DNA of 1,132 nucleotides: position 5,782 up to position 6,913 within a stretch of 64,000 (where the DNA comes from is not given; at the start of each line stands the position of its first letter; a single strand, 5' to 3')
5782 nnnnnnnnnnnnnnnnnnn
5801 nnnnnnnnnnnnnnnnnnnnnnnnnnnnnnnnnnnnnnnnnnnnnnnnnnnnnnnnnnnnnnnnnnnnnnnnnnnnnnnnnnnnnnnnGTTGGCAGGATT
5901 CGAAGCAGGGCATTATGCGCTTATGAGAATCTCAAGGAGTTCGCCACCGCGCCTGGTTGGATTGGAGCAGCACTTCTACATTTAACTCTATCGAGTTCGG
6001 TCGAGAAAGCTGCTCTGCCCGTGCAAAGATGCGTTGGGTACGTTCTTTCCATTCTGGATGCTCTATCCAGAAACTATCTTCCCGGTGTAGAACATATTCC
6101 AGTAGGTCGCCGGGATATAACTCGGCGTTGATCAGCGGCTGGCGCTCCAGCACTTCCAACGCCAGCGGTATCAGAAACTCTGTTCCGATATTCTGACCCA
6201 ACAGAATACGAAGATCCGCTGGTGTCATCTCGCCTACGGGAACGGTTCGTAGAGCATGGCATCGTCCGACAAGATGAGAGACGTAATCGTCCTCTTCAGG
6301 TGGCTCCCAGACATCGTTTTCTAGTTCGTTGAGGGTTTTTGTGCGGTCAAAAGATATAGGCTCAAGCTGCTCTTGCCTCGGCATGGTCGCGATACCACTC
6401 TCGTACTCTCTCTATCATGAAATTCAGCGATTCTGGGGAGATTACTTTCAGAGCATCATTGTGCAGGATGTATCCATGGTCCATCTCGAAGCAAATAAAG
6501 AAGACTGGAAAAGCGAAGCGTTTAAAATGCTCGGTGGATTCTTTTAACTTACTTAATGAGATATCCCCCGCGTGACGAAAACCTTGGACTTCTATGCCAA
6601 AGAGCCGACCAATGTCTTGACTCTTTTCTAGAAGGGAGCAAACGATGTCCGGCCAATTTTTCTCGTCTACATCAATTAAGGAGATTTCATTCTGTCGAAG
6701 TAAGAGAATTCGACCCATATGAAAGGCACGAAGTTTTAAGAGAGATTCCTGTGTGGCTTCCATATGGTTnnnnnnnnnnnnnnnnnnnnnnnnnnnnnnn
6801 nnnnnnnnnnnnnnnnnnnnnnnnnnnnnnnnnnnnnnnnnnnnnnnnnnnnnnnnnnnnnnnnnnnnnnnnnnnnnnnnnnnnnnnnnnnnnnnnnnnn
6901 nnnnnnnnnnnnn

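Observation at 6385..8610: AT-rich horizontally acquired island immediately downstream of dnaE encoding a 584-aa PD-(D/E)xK-motif protein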

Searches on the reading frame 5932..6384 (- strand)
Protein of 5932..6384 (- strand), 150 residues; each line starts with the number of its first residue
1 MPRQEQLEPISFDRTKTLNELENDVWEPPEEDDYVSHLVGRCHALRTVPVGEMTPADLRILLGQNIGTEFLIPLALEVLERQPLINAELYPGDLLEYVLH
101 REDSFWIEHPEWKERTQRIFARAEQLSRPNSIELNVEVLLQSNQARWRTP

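Call 5: search_protein_families(library=pfam, proteins=[window:5932-6384:-], max_evalue=1)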
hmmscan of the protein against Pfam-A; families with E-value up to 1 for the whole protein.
window:5932-6384:- (150 aa): 1 family
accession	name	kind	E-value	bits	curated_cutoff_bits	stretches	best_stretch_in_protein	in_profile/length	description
PF18616.6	CdiI_3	-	4.3e-27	94.4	28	1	20-114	1-93/95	CDI immunity proteins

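Call 6: search_protein_families(library=padloc, proteins=[window:5932-6384:-], max_evalue=1)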
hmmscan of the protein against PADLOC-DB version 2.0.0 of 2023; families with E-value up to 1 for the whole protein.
window:5932-6384:- (150 aa): 0 families

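Call 7: search_protein_families(library=ncbifam, proteins=[window:5932-6384:-], max_evalue=1)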
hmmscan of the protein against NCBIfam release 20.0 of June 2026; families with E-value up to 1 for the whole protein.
window:5932-6384:- (150 aa): 0 families

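Call 18: search_protein_families(library=phrogs, proteins=[window:5932-6384:-], max_evalue=1)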
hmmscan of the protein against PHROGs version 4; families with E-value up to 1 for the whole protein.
window:5932-6384:- (150 aa): 0 families

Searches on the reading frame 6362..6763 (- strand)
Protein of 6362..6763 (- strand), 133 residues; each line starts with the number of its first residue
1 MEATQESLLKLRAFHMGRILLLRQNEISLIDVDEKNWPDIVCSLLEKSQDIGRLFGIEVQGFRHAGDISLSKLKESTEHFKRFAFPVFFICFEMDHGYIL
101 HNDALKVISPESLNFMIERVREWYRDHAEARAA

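Call 5: search_protein_families(library=pfam, proteins=[window:6362-6763:-], max_evalue=1)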
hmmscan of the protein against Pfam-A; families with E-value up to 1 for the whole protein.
window:6362-6763:- (133 aa): 0 families

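Call 6: search_protein_families(library=padloc, proteins=[window:6362-6763:-], max_evalue=1)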
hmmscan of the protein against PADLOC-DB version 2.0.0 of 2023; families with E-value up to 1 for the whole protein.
window:6362-6763:- (133 aa): 0 families

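Call 7: search_protein_families(library=ncbifam, proteins=[window:6362-6763:-], max_evalue=1)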
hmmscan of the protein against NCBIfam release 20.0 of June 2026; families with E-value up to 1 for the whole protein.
window:6362-6763:- (133 aa): 0 families

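Call 18: search_protein_families(library=phrogs, proteins=[window:6362-6763:-], max_evalue=1)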
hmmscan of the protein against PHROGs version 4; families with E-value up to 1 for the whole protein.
window:6362-6763:- (133 aa): 2 families
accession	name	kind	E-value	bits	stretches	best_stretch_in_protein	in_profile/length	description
phrog_11335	-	unknown function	0.14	13.3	1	21-66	1-45/104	-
phrog_25087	-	unknown function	0.24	12.6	1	89-127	50-91/100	-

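Call 41: search_protein_families(library=pfam, proteins=[window:6362-6763:-], max_evalue=0.1)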
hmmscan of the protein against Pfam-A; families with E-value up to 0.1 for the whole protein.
window:6362-6763:- (133 aa): 0 families

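Call 74: find_homologous_proteins(query=window:6362-6763:-, max_evalue=0.01)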
Query window:6362-6763:- (133 aa): 2 proteins with E <= 0.01 among 6 candidates.
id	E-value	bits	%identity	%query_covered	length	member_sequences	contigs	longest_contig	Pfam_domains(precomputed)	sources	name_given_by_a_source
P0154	2.5e-83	294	100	100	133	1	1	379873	-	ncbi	ncbi:MAG: hypothetical protein QM758_00895 [Armatimonas sp.]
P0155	8.2e-56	205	70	100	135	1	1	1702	-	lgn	-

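Call 75: find_encoding_contigs(protein=P0155, flank=5000, max_places=3)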
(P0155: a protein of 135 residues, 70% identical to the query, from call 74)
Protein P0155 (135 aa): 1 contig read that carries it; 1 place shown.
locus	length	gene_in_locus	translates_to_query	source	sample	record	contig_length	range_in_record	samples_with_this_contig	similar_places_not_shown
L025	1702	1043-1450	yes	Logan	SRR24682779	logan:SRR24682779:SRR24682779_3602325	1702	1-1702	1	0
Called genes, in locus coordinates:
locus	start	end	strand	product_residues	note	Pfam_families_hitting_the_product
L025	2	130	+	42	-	?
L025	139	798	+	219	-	PF14338:Mrr_N, PF04471:Mrr_cat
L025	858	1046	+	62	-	PF04471:Mrr_cat (weak)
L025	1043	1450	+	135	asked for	-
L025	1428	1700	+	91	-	?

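Call 87: predict_structure(alignment_id=A9)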
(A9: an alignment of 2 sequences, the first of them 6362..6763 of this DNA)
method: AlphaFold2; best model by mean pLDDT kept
length: 133 residues; sequences in the alignment: 2
mean_pLDDT: 41.7   pTM: 0.35
mean pLDDT of the five models: 41.7, 41.5, 40.6, 39.3, 35.8
residues with pLDDT >= 90: 0; 70-90: 0; 50-70: 21; < 50: 112
segments of 3 or more residues with pLDDT < 50: 1-36, 45-112, 127-133
pLDDT, mean of each block of 10 residues (from residue 1): 36 38 44 50 46 34 32 38 39 41 42 52 49 37
secondary structure, 60 per line:
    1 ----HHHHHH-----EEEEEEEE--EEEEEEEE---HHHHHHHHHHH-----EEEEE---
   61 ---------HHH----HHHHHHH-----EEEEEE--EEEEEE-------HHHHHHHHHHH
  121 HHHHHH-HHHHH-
elements in order: H5-10 E16-23 E26-33 H37-47 E53-57 H77-83 E89-94 E97-102 H110-126 H128-132
